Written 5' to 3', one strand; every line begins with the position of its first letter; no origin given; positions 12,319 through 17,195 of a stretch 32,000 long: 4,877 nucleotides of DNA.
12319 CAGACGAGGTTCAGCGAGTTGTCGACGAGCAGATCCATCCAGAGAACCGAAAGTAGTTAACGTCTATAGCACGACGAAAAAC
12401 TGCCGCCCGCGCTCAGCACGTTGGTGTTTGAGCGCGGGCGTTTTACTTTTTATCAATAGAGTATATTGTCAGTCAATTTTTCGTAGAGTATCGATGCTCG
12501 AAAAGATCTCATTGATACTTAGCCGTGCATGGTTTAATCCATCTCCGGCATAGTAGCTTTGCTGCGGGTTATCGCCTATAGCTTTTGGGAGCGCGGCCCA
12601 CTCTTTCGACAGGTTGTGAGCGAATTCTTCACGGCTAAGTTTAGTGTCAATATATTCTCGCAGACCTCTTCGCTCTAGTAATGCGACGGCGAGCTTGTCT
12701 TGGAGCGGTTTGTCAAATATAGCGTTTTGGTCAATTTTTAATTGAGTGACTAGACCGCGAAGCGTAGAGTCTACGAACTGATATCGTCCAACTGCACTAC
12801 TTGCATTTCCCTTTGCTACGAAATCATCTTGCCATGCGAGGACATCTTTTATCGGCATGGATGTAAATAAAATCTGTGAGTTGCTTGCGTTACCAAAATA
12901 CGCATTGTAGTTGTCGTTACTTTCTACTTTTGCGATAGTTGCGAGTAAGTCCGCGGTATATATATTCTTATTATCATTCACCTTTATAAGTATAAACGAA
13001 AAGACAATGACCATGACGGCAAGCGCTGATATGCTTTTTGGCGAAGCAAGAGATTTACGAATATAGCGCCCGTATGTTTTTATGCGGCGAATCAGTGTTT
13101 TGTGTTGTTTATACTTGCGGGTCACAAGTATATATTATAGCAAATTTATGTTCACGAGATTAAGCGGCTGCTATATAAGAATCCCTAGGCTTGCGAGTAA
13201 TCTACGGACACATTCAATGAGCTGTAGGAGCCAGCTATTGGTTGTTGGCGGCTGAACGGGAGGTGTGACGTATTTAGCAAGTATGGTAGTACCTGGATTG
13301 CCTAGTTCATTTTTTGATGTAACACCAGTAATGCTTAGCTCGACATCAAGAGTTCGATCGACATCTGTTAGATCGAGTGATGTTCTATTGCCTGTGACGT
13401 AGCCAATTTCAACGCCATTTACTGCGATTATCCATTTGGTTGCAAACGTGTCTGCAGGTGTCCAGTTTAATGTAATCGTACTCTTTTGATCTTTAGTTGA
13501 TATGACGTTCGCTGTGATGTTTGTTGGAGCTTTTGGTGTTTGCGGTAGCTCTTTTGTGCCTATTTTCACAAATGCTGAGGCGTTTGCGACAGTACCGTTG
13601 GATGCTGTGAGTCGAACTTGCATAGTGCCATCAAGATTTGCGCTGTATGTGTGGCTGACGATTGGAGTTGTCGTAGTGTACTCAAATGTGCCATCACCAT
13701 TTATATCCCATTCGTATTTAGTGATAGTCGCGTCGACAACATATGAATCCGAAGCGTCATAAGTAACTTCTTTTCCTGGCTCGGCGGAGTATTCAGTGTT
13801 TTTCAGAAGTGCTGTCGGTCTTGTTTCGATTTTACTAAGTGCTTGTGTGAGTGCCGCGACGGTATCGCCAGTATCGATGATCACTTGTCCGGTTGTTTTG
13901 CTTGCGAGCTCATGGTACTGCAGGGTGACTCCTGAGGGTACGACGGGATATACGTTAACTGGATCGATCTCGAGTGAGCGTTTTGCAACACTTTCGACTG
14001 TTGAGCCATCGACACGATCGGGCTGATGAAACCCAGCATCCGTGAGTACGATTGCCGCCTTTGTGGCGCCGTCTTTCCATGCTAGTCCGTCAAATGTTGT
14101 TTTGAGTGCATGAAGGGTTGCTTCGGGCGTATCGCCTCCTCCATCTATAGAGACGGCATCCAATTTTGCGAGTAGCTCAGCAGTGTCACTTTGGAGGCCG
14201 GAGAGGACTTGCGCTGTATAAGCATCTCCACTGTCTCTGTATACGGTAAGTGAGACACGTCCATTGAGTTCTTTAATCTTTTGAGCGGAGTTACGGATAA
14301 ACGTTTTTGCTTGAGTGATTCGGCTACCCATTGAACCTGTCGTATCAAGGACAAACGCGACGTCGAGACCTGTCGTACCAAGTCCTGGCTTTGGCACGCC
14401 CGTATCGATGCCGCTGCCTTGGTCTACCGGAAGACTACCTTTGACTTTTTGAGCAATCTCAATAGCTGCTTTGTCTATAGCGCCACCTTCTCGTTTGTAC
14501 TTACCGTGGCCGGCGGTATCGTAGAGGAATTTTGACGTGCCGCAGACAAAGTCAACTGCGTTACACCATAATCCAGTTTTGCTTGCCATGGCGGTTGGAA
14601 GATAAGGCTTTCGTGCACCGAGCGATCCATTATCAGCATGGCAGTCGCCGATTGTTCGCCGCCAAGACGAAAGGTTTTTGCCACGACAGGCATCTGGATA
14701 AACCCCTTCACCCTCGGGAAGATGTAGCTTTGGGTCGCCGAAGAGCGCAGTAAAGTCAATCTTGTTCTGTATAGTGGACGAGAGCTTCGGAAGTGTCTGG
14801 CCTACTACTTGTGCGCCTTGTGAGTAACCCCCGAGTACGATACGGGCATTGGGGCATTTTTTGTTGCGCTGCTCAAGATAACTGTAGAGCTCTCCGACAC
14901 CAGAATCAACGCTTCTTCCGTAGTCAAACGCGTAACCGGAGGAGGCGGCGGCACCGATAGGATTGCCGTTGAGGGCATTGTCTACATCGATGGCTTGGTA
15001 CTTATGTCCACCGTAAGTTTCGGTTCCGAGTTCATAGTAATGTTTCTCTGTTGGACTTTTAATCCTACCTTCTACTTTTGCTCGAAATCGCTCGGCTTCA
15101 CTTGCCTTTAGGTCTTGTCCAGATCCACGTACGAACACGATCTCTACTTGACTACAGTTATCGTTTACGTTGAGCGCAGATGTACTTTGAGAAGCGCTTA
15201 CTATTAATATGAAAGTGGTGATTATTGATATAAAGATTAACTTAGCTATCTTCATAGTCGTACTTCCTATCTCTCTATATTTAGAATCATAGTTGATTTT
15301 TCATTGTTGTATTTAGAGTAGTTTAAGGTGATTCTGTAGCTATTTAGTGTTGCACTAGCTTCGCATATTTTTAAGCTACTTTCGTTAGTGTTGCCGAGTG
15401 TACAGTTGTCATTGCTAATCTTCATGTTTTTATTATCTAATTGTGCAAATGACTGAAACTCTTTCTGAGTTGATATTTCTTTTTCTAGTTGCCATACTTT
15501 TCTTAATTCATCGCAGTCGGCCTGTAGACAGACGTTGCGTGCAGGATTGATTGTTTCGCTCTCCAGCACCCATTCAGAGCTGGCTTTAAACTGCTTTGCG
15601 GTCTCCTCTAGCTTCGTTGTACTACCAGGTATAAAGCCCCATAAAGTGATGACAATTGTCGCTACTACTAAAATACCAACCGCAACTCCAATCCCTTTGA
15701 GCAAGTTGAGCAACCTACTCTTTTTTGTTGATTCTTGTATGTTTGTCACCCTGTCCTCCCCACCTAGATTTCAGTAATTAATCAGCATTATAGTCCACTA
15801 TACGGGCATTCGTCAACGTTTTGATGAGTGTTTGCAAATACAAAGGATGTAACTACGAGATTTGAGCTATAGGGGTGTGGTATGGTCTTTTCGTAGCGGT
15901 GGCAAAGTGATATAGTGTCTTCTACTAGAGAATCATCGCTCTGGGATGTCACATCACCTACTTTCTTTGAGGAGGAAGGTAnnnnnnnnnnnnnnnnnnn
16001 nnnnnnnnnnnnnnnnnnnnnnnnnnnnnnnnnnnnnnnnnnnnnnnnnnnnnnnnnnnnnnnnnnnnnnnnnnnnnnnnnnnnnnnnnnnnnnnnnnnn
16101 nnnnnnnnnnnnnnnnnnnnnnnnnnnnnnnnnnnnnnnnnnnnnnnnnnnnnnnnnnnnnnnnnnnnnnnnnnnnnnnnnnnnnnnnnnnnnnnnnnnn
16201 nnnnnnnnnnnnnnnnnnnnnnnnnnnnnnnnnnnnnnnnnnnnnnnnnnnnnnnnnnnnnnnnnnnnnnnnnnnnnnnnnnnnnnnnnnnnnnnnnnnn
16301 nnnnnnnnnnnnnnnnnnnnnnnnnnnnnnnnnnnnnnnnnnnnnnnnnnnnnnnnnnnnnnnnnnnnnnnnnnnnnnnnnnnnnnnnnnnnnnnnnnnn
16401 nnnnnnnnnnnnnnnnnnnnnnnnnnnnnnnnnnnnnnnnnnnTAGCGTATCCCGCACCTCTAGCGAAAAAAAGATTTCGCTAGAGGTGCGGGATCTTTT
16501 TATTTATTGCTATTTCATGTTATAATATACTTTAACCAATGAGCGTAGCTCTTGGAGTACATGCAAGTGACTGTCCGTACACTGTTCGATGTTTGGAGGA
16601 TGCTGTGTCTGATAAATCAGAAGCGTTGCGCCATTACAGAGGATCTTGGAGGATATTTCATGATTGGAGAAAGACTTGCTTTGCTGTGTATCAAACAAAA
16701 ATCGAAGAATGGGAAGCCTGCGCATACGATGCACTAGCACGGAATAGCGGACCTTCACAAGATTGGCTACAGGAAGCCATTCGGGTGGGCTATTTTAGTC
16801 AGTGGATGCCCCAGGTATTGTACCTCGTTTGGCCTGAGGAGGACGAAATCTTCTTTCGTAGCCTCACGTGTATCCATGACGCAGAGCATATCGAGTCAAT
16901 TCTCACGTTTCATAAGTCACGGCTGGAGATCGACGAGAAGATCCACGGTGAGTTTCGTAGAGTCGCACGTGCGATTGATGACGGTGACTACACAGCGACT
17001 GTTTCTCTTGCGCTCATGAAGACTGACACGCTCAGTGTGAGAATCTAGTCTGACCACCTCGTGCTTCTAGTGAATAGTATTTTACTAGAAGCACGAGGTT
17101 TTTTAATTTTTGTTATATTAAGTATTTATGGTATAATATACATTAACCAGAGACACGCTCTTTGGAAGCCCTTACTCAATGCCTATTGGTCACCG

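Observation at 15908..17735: Three tandem self-contained cassettes: conserved promoter, leader and terminator DNA around highly diverged ~150-aa proteins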

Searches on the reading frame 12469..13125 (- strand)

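Call 12: search_protein_families(library=pfam, proteins=[window:12469-13125:-], max_evalue=0.001)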
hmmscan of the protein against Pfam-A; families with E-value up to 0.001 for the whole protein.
window:12469-13125:- (218 aa): 0 families

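Call 16: search_protein_families(library=phrogs, proteins=[window:12469-13125:-], max_evalue=0.1)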
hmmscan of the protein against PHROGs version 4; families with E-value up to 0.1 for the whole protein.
window:12469-13125:- (218 aa): 12 families
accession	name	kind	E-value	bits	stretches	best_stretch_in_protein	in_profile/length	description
phrog_90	-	lysis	9.9e-21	74.2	1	58-209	657-818/1168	endolysin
phrog_30077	-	unknown function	7e-10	39.3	1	108-208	504-605/674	-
phrog_430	-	tail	3.5e-08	33.3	1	104-205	565-658/868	baseplate hub subunit and tail lysozyme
phrog_34252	-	lysis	6.5e-08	32.6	1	52-210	544-702/1036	endolysin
phrog_1200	-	lysis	2.7e-05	24.3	1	77-194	577-708/874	endolysin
phrog_10925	-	unknown function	0.00026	20.7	1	105-196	571-653/839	-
phrog_18972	-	unknown function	0.0016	17.7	1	56-206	493-650/865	-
phrog_6126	-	head and packaging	0.0034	17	1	86-181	295-379/667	virion structural protein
phrog_22520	-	unknown function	0.007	16.7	1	103-167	39-95/330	-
phrog_14527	-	unknown function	0.018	14.8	1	109-177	235-298/673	-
phrog_11572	-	unknown function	0.031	15.1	1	34-81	8-54/57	-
phrog_17029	-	unknown function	0.041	14.5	0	102-182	65-141/241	-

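Call 17: search_protein_families(library=padloc, proteins=[window:12469-13125:-], max_evalue=0.1)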
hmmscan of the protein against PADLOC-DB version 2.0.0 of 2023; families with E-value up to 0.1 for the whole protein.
window:12469-13125:- (218 aa): 2 families
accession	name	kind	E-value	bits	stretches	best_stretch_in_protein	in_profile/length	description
PDLC03722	oMTase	-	0.0012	16.7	1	42-104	108-169/259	orphan methyltransferase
PDLC03795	RTasSLATT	-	0.015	12.8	1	7-55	11-59/183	DRT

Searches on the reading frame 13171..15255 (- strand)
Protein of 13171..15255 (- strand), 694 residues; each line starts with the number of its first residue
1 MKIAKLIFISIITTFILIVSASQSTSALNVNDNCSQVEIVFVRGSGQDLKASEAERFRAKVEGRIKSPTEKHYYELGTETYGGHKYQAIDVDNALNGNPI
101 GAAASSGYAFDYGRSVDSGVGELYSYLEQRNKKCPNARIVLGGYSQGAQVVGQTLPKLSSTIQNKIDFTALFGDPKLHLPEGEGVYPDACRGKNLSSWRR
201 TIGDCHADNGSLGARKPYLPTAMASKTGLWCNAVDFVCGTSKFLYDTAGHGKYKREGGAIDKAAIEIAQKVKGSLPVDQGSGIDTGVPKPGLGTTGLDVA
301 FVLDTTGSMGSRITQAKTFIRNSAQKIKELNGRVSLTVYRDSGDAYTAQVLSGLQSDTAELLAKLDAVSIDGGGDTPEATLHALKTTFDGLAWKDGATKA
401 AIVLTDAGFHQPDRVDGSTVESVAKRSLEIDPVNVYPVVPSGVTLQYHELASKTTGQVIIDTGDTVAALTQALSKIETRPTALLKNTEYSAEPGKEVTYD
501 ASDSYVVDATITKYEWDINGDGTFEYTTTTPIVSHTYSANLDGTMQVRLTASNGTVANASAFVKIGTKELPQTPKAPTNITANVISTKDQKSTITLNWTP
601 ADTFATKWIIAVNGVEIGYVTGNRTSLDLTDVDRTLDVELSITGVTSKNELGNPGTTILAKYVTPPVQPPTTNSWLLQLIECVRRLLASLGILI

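Call 12: search_protein_families(library=pfam, proteins=[window:13171-15255:-], max_evalue=0.001)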
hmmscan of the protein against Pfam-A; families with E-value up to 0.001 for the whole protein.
window:13171-15255:- (694 aa): 6 families
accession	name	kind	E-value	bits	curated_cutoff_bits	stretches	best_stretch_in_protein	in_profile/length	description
PF01083.28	Cutinase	-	6.8e-22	78.7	25.9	1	108-257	52-161/173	Cutinase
PF00092.34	VWA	-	9.1e-12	46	23.8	1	298-426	1-126/174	von Willebrand factor type A domain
PF25106.1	VWA_4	-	4.2e-11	43.1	27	1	299-411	2-108/169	von Willebrand factor A domain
PF13519.12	VWA_2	-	1.3e-08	35.8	27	1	299-407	1-106/107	von Willebrand factor type A domain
PF18911.6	PKD_4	-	2.1e-08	34.5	27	1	479-557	3-74/85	PKD domain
PF00801.26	PKD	-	1.1e-06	28.9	23.5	1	490-555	10-69/80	PKD domain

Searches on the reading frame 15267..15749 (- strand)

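Call 12: search_protein_families(library=pfam, proteins=[window:15267-15749:-], max_evalue=0.001)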
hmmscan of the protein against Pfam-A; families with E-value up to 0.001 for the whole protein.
window:15267-15749:- (160 aa): 0 families

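Call 16: search_protein_families(library=phrogs, proteins=[window:15267-15749:-], max_evalue=0.1)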
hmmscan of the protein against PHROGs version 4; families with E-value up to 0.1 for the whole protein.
window:15267-15749:- (160 aa): 1 family
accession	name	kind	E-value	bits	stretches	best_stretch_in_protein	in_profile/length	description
phrog_5562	-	unknown function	0.072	14.1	0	102-152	24-70/115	-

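Call 17: search_protein_families(library=padloc, proteins=[window:15267-15749:-], max_evalue=0.1)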
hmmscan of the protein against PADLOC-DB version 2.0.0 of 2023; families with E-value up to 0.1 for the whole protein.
window:15267-15749:- (160 aa): 0 families

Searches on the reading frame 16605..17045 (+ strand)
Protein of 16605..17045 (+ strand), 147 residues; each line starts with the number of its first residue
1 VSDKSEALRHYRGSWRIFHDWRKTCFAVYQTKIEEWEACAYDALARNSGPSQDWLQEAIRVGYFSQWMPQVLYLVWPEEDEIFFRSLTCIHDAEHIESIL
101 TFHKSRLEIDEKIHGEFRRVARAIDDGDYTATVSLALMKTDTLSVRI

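Call 10: search_protein_families(library=pfam, proteins=[window:16605-17045:+], max_evalue=1)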
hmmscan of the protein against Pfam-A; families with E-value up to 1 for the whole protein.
window:16605-17045:+ (147 aa): 0 families

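Call 11: search_protein_families(library=ncbifam, proteins=[window:16605-17045:+], max_evalue=1)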
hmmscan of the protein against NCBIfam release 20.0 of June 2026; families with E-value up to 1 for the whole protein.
window:16605-17045:+ (147 aa): 0 families

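Call 16: search_protein_families(library=phrogs, proteins=[window:16605-17045:+], max_evalue=0.1)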
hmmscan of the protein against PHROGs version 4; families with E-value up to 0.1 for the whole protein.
window:16605-17045:+ (147 aa): 0 families

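Call 17: search_protein_families(library=padloc, proteins=[window:16605-17045:+], max_evalue=0.1)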
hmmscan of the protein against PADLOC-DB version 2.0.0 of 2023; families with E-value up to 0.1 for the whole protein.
window:16605-17045:+ (147 aa): 0 families

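Call 23: find_homologous_proteins(query=window:16605-17045:+)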
Query window:16605-17045:+ (147 aa): 2 proteins with E <= 0.001 among 17 candidates.
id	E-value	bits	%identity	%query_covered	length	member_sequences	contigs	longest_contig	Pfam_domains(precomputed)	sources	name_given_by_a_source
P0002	3.4e-94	331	97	100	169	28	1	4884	-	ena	-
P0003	1.9e-69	250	75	100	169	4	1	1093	-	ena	-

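Call 25: find_encoding_contigs(protein=P0003, flank=10000)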
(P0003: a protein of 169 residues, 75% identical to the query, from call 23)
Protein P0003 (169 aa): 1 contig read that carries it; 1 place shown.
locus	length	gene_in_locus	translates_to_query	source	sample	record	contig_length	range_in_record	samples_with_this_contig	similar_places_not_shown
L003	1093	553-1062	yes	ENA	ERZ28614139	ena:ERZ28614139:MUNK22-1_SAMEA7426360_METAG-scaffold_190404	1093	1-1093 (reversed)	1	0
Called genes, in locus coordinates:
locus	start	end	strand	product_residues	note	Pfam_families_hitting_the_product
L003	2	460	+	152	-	?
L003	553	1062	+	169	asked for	-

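Call 38: search_solved_structures(query=window:16605-17045:+, max_evalue=10)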
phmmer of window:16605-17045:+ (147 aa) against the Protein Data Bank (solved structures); distinct sequences matched with E-value up to 10: 3.
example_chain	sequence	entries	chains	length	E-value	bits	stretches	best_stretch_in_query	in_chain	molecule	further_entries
7lsy_X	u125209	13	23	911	0.44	13.7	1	53-101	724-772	DNA ligase 4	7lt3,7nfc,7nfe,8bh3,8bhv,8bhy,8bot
9cq3_F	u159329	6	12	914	0.45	13.6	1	53-101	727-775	DNA ligase 4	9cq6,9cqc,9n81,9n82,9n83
3ii6_X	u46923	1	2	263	0.73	13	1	53-101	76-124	DNA ligase 4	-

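Call 42: search_protein_representatives(protein=window:16605-17045:+)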
Query: 147 residues. Proteins with E-value up to 0.001 (for the whole library): 2; up to 1e-10: 1; up to 1e-30: 1. The best 2 are listed.
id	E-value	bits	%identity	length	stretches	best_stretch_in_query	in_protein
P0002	1.1e-94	330.5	97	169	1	1-147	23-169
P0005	2.0e-06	44.0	34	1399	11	71-99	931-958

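Call 65: find_related_loci(query=window:16605-17045:+, collection=viral_contigs, flank=5000)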
Query window:16605-17045:+ (147 aa) in viral_contigs; peptide patterns used: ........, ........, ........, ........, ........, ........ (x = any residue, [..] = any of these).
2 stretches matched a pattern, but none encodes a relative of the query by tblastn (E <= 1e-3).

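Call 106: search_protein_families(library=pfam, proteins=[L103:4678-5130:+, L098:4677-5129:+, L103:1883-3331:+, L103:507-827:+], max_evalue=1)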
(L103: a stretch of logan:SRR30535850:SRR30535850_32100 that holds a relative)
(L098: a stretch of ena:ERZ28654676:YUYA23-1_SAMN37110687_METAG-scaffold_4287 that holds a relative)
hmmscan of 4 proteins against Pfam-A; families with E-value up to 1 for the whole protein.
L103:4678-5130:+ (151 aa): 0 families

L098:4677-5129:+ (151 aa): 1 family
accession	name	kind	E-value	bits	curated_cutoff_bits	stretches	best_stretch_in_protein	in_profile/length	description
PF05597.16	Phasin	-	0.017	15.7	28.8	1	52-103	63-112/126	Poly(hydroxyalcanoate) granule associated protein (phasin)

L103:1883-3331:+ (483 aa): 52 families (the best 25 are shown)
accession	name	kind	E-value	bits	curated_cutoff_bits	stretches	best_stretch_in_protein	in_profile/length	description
PF00005.33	ABC_tran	-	3.8e-47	160.8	25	2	312-441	1-137/137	ABC transporter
PF13304.12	AAA_21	-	3.7e-16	60.5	27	3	403-468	228-299/304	AAA domain, putative AbiEii toxin, Type IV TA system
PF02463.25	SMC_N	-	1.5e-13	51.1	40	3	106-169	136-203/220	RecF/RecN/SMC N terminal domain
PF13555.12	AAA_29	-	9.2e-11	41.8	27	2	23-49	19-45/61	P-loop containing region of AAA domain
PF13476.12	AAA_23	-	1.6e-09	39.2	27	2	27-47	20-40/201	AAA domain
PF12848.13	ABC_tran_Xtn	-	8.2e-08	32.7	25.9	1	177-234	2-57/85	ABC transporter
PF13604.12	AAA_30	-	3.2e-07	30.7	27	2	24-213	15-173/191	AAA domain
PF13401.12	AAA_22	-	5.6e-07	30.4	27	1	321-458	4-108/130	AAA domain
PF13191.12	AAA_16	-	1.2e-06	29.6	32.6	2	321-450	22-151/167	AAA ATPase domain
PF13175.12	AAA_15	-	1.5e-05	25.2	32.1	2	31-47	28-44/374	AAA ATPase domain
PF05729.18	NACHT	-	3.6e-05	24.1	26.7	1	325-347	3-25/167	NACHT domain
PF00931.28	NB-ARC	-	9.4e-05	22.2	23.5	1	322-356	18-52/248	NB-ARC domain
PF01637.24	ATPase_2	-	0.0001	22.6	33.2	1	325-416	23-108/225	ATPase domain predominantly from Archaea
PF25199.1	nSTAND_NTPase5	-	0.00016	22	34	1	321-372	40-84/145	Novel STAND NTPase 5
PF19993.5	DO-GTPase2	-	0.00027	21.1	27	1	28-43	2-17/226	Double-GTPase 2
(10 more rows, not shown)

L103:507-827:+ (107 aa): 1 family
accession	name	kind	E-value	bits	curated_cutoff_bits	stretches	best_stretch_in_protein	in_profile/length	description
PF04819.17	DUF716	-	0.16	12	25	1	16-60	55-99/138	Family of unknown function (DUF716)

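Call 115: search_protein_families(library=ncbifam, proteins=[L103:1883-3331:+, L103:4678-5130:+], max_evalue=0.001)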
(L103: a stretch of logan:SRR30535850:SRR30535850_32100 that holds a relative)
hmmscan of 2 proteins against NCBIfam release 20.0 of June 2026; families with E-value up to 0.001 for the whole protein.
L103:1883-3331:+ (483 aa): 196 families (the best 25 are shown)
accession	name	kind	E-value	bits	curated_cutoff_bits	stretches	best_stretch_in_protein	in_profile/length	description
NF000355.4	ribo_prot_ABC_F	equivalog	1e-119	400.7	380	1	1-476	3-493/499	ribosomal protection-like ABC-F family protein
NF000170.2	ABCF_Vga_all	exception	1.2e-85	288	725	1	4-475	7-446/521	Vga family ABC-F type ribosomal protection protein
NF000168.2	ABCF_Msr_all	exception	2.7e-78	263.7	680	1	2-474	7-470/487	Msr family ABC-F type ribosomal protection protein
NF043038.1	ABCF_CplR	exception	6e-77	259.6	780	1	2-473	3-460/544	ABC-F type ribosomal protection protein CplR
NF008775.0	PRK11819.1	equivalog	4.7e-75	253.3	599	2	102-473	159-506/556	energy-dependent translational throttle protein EttA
TIGR03719.1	ABC_ABC_ChvD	subfamily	3.7e-74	250.3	806.75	2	103-475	158-506/552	energy-dependent translational throttle protein EttA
NF050005.1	ABC_ATPase_Uup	equivalog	3.3e-71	240.3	900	2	93-481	143-510/636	ATP-binding cassette ATPase Uup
NF000169.2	ABCF_Sal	exception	1.4e-68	231.9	725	3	104-383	128-402/542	Sal family ABC-F type ribosomal protection protein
NF000171.1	ABCF_producer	exception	2.1e-66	224.5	800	2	104-475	161-527/541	TlrC/CarA/OleB/SrmB family ABC-F type ribosomal protection protein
NF008358.0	PRK11147.1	equivalog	2.7e-66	224.1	936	3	83-383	131-406/635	ABC transporter ATP-binding protein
NF011646.0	PRK15064.1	equivalog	4.9e-65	220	762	2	100-475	149-501/530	ABC-F family ATPase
NF000167.2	ABCF_Lsa_all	exception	2.1e-64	218.3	750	1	7-475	10-485/492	Lsa family ABC-F type ribosomal protection protein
NF000514.1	ABCF_OptrA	exception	3.1e-60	204.2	1450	2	103-475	179-525/655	ABC-F type ribosomal protection protein OptrA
NF007921.0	PRK10636.1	equivalog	8.5e-59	199.4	917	2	104-471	147-489/638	ABC transporter ATP-binding protein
NF000256.1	MsrSA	exception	2.6e-50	171.4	1100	1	99-473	95-470/488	ABC-F type ribosomal protection protein Msr(A)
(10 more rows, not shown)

L103:4678-5130:+ (151 aa): 0 families
